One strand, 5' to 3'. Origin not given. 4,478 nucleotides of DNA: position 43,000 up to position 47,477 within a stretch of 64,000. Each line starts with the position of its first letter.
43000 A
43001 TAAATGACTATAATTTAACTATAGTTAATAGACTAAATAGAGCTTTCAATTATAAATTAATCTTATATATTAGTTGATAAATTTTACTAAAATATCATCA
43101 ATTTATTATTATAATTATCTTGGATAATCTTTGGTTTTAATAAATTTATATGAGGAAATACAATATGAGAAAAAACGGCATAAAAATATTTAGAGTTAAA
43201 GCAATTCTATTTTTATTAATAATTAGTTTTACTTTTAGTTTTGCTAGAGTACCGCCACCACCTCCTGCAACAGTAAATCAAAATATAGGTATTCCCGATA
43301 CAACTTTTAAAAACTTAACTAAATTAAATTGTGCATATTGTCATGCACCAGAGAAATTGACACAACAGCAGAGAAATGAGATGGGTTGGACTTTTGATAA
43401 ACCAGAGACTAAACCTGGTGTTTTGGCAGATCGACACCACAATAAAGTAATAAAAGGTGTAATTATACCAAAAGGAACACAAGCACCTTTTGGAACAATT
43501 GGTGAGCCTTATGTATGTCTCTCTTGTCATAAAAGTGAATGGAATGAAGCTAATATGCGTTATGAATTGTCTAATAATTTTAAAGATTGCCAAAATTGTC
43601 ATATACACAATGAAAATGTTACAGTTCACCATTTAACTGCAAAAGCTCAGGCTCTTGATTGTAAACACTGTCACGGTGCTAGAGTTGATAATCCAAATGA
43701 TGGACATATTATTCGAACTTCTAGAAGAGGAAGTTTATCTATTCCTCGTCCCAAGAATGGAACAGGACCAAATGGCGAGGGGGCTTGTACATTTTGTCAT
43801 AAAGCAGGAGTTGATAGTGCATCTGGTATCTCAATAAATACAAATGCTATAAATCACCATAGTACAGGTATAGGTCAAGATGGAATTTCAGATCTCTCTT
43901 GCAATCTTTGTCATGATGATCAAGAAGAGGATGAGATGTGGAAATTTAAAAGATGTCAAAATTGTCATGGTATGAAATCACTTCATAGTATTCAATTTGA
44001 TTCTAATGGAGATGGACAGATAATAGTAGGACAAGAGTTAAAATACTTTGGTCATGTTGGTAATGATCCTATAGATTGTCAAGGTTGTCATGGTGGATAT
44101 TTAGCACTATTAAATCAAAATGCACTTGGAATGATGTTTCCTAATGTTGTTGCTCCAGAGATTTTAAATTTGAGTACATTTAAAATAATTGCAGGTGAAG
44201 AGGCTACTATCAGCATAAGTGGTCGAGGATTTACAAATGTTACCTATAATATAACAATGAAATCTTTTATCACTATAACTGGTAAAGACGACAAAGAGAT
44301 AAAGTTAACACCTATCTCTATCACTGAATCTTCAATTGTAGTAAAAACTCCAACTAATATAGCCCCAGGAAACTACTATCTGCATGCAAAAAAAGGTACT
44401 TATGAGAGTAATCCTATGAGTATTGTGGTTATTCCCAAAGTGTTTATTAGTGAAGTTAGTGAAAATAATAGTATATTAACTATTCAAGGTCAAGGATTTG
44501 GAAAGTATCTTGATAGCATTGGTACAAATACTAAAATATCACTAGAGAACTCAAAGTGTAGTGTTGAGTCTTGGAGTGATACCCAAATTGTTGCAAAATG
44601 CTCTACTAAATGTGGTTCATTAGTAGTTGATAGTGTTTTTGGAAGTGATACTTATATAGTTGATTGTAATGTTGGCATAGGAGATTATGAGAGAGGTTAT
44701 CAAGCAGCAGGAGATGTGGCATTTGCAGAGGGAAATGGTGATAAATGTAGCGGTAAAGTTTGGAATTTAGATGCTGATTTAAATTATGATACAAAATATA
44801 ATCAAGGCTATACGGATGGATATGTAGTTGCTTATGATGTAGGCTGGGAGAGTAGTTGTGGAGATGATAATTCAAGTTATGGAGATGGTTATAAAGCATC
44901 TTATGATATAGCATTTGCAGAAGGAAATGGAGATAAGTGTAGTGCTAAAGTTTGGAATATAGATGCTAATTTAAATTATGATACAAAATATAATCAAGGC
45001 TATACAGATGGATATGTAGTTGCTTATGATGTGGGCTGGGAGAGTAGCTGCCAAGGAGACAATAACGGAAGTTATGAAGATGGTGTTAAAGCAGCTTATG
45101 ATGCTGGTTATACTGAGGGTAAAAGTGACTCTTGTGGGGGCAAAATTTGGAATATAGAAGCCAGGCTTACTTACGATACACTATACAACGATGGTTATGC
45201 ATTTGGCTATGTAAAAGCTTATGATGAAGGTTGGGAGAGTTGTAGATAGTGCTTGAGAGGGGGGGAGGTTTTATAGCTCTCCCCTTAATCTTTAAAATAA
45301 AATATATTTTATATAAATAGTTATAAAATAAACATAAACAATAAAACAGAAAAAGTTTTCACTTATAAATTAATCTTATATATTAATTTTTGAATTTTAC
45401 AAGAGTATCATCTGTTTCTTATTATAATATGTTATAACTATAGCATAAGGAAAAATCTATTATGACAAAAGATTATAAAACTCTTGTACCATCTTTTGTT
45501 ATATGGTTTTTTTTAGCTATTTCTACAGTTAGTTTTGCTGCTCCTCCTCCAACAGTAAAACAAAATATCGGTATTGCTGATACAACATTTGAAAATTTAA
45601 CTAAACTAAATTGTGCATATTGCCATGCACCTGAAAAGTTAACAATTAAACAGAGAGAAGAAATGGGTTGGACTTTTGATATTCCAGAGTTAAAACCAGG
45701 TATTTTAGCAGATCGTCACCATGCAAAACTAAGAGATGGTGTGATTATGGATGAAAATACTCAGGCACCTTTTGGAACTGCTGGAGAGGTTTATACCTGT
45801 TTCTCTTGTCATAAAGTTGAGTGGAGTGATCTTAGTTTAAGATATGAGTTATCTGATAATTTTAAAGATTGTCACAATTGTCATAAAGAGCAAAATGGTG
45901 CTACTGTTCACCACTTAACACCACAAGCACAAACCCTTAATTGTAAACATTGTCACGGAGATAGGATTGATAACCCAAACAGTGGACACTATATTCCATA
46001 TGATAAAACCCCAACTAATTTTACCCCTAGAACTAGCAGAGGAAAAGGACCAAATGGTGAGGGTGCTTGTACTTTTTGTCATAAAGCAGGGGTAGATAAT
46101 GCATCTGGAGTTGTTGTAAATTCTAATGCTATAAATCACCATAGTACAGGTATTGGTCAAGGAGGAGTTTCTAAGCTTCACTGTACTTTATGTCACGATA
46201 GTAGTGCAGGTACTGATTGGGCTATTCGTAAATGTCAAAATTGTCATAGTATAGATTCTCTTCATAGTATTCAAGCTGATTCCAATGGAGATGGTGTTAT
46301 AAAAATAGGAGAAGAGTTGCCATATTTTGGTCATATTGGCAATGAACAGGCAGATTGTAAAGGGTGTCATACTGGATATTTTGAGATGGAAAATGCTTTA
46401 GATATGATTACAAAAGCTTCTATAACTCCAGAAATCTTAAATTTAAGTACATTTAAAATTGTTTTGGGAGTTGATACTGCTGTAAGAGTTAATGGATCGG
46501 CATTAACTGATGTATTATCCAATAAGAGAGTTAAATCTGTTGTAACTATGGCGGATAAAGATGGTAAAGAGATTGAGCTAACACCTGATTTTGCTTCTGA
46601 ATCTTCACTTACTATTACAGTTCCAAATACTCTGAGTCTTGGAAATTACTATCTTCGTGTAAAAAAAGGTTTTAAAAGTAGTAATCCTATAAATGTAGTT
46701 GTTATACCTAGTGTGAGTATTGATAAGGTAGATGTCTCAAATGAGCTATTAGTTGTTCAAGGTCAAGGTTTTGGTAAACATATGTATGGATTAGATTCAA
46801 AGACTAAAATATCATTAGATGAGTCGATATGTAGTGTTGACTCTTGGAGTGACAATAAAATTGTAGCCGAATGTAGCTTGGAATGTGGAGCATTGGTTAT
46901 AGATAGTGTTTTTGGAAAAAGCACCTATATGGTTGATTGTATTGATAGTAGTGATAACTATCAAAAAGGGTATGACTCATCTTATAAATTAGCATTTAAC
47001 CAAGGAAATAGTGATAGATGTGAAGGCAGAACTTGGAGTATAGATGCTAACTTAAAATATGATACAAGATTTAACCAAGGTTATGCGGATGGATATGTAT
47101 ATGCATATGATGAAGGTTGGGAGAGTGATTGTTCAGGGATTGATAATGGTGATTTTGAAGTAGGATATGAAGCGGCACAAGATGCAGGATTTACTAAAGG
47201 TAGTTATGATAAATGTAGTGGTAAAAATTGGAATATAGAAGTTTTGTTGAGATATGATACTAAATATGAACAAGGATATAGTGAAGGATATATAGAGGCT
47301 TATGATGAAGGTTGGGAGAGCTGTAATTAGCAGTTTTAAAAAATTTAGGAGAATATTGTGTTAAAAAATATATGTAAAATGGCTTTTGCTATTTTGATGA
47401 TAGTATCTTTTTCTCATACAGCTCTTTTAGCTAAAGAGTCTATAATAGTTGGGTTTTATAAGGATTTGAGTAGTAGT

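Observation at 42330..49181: Unrecognised ~58-aa Tyr/Asp/Trp-rich two-Cys repeat shared by the cytochromes and by their neighbouring protease (11 copies)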

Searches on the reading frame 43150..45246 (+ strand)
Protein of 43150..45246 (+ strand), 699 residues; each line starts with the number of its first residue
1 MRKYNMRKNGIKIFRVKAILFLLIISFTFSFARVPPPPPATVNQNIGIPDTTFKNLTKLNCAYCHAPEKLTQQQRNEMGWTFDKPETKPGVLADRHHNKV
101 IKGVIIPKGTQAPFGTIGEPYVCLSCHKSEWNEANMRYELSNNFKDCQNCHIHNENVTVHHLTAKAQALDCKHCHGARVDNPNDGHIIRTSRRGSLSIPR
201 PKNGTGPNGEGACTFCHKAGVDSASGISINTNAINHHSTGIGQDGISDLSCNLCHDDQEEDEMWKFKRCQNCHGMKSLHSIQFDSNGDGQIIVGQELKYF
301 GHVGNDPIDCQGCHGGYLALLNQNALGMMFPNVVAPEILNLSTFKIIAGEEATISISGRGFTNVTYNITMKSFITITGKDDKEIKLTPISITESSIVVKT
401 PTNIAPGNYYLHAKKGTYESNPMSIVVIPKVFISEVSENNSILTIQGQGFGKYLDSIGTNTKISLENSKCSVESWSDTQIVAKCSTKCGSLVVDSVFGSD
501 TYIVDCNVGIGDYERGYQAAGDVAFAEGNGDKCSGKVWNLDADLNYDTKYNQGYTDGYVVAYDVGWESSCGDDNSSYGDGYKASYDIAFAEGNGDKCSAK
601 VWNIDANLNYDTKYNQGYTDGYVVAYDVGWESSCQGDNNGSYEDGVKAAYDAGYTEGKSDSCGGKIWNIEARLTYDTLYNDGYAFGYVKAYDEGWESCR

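Call 6: search_protein_families(library=pfam, proteins=[window:43150-45246:+], max_evalue=1)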
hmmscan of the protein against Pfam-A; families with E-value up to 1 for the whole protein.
window:43150-45246:+ (699 aa): 4 families
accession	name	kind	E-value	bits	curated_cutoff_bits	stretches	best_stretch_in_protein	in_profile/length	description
PF14522.11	Cytochrome_C7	-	2.9e-08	33.9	24.8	3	210-273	13-66/67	Cytochrome c7 and related cytochrome c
PF14537.11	Cytochrom_c3_2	-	6.2e-06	27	25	1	248-316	6-66/79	Cytochrome c3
PF01833.30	TIG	-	4.5e-05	23.8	20.9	1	436-485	12-57/84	IPT/TIG domain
PF24143.1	Beta-sand_ComC_2nd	-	0.081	13.8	27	1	433-485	3-53/87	EGF-like domain-containing protein ComC second beta-sandwich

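Call 7: search_protein_families(library=ncbifam, proteins=[window:43150-45246:+], max_evalue=1)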
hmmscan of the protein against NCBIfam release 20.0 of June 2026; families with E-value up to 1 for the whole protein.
window:43150-45246:+ (699 aa): 4 families
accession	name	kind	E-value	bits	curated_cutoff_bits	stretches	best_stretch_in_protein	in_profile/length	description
NF041781.1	mnquin_red_QrcA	equivalog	0.12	11.9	180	0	212-273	119-173/174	menaquinone reductase multiheme cytochrome c subunit QrcA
NF043069.1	T4HPD_activ_SAM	equivalog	0.13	11.6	425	1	46-84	16-52/299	trans-4-hydroxy-L-proline dehydratase activase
NF004390.0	PRK05751.1-1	equivalog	0.16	11.7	277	0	521-574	19-72/155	protein-export chaperone SecB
TIGR03806.1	chp_HNE_0200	subfamily_domain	0.85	8.7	313.3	0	124-173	121-167/314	SO2930 family diheme c-type cytochrome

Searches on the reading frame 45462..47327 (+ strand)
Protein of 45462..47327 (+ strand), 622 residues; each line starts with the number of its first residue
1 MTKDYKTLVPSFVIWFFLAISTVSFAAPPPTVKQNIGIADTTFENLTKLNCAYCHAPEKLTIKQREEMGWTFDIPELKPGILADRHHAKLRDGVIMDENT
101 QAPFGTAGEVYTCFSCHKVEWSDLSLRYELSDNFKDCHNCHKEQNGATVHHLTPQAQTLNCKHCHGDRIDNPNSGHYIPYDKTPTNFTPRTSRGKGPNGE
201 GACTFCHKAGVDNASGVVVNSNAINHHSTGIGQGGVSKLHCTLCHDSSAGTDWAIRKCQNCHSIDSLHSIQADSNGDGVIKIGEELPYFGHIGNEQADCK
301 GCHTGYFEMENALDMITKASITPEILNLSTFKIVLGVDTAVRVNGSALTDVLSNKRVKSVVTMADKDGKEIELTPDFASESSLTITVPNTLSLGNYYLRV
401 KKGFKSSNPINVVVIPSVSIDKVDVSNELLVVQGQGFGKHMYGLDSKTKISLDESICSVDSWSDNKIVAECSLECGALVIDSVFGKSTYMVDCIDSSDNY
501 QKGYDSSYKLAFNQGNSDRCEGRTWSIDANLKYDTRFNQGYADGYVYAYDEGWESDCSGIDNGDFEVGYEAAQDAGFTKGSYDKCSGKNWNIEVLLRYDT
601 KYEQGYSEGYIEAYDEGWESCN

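Call 6: search_protein_families(library=pfam, proteins=[window:45462-47327:+], max_evalue=1)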
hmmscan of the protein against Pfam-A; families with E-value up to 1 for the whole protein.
window:45462-47327:+ (622 aa): 5 families
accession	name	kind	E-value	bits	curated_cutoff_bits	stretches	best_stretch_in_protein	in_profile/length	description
PF14522.11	Cytochrome_C7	-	7e-08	32.6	24.8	2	200-263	13-67/67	Cytochrome c7 and related cytochrome c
PF01833.30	TIG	-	0.0012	19.3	20.9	1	427-471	16-56/84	IPT/TIG domain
PF20009.4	GEVED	-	0.0055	17.9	24.4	1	368-408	19-59/78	GEVED domain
PF08949.16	PRD1_P5_C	-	0.034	14.4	25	1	344-420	97-172/219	Bacteriophage PRD1, spike protein P5, C-terminal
PF14734.12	DUF4469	-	0.17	12.3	22.6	1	362-408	41-91/101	Domain of unknown function (DUF4469) with IG-like fold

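Call 7: search_protein_families(library=ncbifam, proteins=[window:45462-47327:+], max_evalue=1)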
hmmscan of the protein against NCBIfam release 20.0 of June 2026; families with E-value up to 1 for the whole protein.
window:45462-47327:+ (622 aa): 1 family
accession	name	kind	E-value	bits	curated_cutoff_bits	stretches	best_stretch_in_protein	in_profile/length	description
NF040706.1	photo_cyt_PufC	equivalog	0.015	14.8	150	1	240-316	227-305/312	photosynthetic reaction center cytochrome PufC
